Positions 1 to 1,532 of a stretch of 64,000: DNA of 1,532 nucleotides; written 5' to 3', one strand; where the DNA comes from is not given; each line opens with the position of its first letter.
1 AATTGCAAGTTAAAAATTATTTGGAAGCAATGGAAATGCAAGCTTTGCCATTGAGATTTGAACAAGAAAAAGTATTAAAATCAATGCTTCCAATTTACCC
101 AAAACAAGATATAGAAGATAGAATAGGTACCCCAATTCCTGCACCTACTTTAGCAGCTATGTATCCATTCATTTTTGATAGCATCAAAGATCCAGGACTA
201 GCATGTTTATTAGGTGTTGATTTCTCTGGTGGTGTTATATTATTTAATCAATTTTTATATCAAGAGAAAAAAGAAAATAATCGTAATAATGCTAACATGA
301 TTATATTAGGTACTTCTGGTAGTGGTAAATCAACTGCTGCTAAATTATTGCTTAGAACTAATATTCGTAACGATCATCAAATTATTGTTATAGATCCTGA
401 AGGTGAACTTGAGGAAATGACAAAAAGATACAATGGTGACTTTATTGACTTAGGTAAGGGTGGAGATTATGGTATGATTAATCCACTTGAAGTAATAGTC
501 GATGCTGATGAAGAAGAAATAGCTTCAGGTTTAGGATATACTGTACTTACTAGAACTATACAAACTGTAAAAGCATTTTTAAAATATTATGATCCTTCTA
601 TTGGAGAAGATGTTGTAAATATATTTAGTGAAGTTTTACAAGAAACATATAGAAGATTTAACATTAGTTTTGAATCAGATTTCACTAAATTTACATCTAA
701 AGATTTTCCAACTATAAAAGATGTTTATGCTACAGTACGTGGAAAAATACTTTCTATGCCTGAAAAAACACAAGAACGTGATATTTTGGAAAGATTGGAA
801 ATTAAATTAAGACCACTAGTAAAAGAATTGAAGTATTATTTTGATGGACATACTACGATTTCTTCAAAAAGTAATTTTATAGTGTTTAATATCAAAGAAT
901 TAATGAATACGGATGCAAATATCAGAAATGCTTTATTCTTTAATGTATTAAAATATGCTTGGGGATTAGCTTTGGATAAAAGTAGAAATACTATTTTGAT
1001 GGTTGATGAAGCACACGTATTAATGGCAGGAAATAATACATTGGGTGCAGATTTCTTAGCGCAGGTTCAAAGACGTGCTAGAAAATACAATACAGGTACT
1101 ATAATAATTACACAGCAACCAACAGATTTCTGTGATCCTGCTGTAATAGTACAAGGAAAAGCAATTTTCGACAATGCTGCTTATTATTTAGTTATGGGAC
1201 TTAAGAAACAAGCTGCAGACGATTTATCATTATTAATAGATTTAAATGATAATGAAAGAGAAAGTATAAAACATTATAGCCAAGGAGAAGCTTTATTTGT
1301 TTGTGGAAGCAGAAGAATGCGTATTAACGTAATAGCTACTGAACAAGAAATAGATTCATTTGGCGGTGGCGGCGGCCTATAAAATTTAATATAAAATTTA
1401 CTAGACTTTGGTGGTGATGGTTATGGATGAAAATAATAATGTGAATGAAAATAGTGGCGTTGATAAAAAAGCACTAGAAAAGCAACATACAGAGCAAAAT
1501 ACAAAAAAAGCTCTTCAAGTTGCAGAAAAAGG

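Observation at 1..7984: Conjugative T4SS module ends directly against core genes with no recombinase in view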

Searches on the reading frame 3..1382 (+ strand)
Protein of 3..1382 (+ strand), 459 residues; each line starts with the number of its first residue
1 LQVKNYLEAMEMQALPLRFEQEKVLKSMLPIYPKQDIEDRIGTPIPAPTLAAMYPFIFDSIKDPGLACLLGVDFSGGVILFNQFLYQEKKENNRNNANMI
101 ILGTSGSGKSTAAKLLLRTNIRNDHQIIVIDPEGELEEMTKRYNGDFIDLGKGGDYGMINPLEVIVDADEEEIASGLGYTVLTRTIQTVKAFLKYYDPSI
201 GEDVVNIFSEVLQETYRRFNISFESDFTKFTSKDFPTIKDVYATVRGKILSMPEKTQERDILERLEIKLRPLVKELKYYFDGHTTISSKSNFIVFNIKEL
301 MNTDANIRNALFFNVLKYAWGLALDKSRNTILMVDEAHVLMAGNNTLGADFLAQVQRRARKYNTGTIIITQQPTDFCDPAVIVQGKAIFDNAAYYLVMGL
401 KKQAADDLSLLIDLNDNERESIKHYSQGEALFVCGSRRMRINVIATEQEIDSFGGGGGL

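Call 5: search_protein_families(library=pfam, proteins=[window:3-1382:+])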
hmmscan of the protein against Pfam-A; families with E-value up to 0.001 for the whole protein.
window:3-1382:+ (459 aa): 10 families
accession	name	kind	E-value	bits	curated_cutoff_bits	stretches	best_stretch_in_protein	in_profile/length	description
PF12846.13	AAA_10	-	4e-12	46.3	27.5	1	81-165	5-96/362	AAA-like domain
PF19044.6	P-loop_TraG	-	9.5e-11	41.4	25.8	1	89-422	22-342/413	TraG P-loop domain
PF01935.23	DUF87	-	9e-10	39.5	23.2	1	100-213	27-145/220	Helicase HerA, central domain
PF13401.12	AAA_22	-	1.2e-05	26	27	0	96-134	5-44/130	AAA domain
PF10412.15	TrwB_AAD_bind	-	1.8e-05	24.3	20.5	1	93-138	12-57/387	Type IV secretion-system coupling protein DNA-binding domain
PF20720.3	nSTAND3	-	6.1e-05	23.2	27.2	1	86-140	7-61/155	Novel STAND NTPase 3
PF01580.24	FtsK_SpoIIIE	-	0.00049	20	24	1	92-136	39-84/221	FtsK/SpoIIIE family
PF00158.32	Sigma54_activat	-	0.00078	19.6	20.2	0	86-131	12-57/168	Sigma-54 interaction domain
PF06745.19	ATPase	-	0.00079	19.3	26.6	0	96-181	19-99/231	KaiC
PF00270.35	DEAD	-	0.00098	19.3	26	0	95-138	13-59/167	DEAD/DEAH box helicase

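Call 6: search_protein_families(library=ncbifam, proteins=[window:3-1382:+])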
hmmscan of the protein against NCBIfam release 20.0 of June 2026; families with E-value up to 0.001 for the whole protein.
window:3-1382:+ (459 aa): 14 families
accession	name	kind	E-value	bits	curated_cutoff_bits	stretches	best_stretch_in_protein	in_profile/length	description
NF045975.1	VirB4_plasma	equivalog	2e-83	280.6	590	1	3-452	430-892/894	Mbov_0397 family ICE element conjugal transfer ATPase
NF045971.1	conju_CD1110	equivalog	5e-36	124.3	325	1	2-438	332-731/752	VirB4-like conjugal transfer ATPase, CD1110 family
TIGR02746.1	TraC-F-type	equivalog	2.7e-28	98.4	567.05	2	248-408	562-717/800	type IV secretion system protein TraC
TIGR00929.1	VirB4_CagE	subfamily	2.9e-18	65.5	643.1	1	84-430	429-732/792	VirB4 family type IV secretion/conjugal transfer ATPase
NF010278.0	PRK13721.1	subfamily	5.5e-11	41.1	1177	1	278-405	638-763/874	type IV secretion system protein TraC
NF053655.1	CedD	equivalog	1.2e-10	40.7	600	2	100-144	225-269/527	DNA-translocating ATPase CedD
NF045973.1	conju_CD1115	equivalog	3e-07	29.6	250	1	87-174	15-107/442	VirD4-like conjugal transfer protein, CD1115 family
TIGR03743.1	SXT_TraD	subfamily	8.5e-06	24.5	366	1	96-142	175-220/636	conjugative transfer system coupling protein TraD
TIGR03783.1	Bac_Flav_CT_G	subfamily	1.2e-05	23.4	261.55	0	290-423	627-758/829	TraG family conjugative transposon ATPase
NF040937.1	HerA_Thermprot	equivalog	2.8e-05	22.7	800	1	330-375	351-397/487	DNA double-strand break repair helicase HerA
TIGR03754.1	conj_TOL_TraD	equivalog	5.7e-05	21.8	647.55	1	96-141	180-225/643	type IV conjugative transfer system coupling protein TraD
NF041214.1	plasmid_TraB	equivalog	0.00017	20.2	800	1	86-165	238-319/639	plasmid transfer protein TraB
TIGR03744.1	traC_PFL_4706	equivalog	0.00024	19.1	520.6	0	326-422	730-819/892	conjugative transfer ATPase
NF000169.2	ABCF_Sal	exception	0.00028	19.7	725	0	82-137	327-381/542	Sal family ABC-F type ribosomal protection protein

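Call 57: search_protein_representatives(protein=window:3-1382:+)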
Query: 459 residues. Proteins with E-value up to 0.001 (for the whole library): 4195; up to 1e-10: 1825; up to 1e-30: 297. The best 150 are listed.
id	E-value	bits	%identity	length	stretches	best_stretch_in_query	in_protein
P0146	7.4e-228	773.0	72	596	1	1-459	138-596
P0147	2.3e-125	435.3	45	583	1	7-453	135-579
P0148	1.3e-123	429.6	44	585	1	6-453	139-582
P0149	6.9e-107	374.4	75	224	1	239-458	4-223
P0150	3.8e-98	345.6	62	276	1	200-459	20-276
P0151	1.6e-85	304.0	73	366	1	240-426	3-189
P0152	1.7e-79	284.2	76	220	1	289-459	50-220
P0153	4.2e-79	282.8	37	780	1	7-458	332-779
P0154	2.8e-77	276.8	37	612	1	4-453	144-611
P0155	6.6e-73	262.4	77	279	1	302-459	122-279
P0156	7.5e-73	262.3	71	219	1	296-459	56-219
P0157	3.3e-72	260.1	38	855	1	30-451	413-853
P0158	3.3e-72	260.1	74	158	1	307-459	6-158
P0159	2.0e-71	257.6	34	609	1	12-454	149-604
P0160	3.0e-71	257.0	38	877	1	38-449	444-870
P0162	5.0e-68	246.4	35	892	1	16-454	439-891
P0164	2.2e-67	244.3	33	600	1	2-458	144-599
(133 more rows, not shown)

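Call 58: list_cluster_members(proteins=[P0146, P0147, P0148, P0153, P0154, P0157, P0159, P0160, P0162, P0164])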
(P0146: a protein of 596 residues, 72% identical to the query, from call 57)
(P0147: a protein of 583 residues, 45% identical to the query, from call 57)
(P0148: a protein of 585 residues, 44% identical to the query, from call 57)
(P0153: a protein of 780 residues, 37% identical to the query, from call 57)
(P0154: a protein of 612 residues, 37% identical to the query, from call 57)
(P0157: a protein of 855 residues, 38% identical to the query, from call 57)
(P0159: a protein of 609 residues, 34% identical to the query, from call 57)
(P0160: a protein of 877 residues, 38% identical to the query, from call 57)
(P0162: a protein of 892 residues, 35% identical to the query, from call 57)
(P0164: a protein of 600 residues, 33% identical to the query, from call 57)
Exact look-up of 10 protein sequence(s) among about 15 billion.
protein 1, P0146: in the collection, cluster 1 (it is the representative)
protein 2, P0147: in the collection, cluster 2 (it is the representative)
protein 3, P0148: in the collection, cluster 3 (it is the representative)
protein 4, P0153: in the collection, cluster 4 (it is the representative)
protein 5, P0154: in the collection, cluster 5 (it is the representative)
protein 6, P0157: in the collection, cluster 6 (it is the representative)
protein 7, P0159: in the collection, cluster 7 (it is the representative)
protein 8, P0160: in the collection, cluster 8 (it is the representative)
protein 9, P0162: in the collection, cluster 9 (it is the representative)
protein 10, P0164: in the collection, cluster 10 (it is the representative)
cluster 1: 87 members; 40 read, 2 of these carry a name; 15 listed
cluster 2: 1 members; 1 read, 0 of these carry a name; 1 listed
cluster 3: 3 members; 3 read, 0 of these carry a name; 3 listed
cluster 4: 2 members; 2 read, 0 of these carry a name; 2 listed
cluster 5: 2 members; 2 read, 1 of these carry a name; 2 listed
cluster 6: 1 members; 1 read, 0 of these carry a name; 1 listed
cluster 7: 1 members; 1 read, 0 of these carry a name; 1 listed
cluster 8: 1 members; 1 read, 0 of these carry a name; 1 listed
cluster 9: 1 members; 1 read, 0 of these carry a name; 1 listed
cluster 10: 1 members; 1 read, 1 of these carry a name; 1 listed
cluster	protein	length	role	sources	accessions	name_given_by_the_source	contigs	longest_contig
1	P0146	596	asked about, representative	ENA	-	-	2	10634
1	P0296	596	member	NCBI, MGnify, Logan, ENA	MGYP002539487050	FL=1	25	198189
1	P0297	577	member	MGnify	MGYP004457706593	FL=1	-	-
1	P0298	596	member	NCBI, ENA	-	-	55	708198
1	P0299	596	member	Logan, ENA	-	-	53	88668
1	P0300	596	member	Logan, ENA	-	-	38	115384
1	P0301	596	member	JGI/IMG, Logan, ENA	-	-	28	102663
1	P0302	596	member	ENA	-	-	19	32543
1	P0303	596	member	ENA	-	-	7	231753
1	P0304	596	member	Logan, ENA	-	-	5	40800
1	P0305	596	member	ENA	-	-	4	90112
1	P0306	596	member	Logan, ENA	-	-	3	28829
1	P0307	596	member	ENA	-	-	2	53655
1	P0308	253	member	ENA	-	-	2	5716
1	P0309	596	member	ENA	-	-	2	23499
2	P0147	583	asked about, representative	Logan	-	-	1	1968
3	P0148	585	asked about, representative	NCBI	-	-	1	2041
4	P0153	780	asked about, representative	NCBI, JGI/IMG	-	-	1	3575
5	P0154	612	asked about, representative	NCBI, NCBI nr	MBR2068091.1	MAG: hypothetical protein IJ875_07555 [Solobacterium sp.] | hypothetical protein [Solobacterium sp.]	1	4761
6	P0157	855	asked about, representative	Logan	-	-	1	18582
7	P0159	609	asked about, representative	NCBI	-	-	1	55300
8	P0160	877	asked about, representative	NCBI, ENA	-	-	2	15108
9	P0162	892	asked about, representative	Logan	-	-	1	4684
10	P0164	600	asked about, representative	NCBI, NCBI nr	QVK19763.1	ATP-binding protein (plasmid) [Mycoplasmatota bacterium] | ATP-binding protein [Mycoplasmatota bacterium]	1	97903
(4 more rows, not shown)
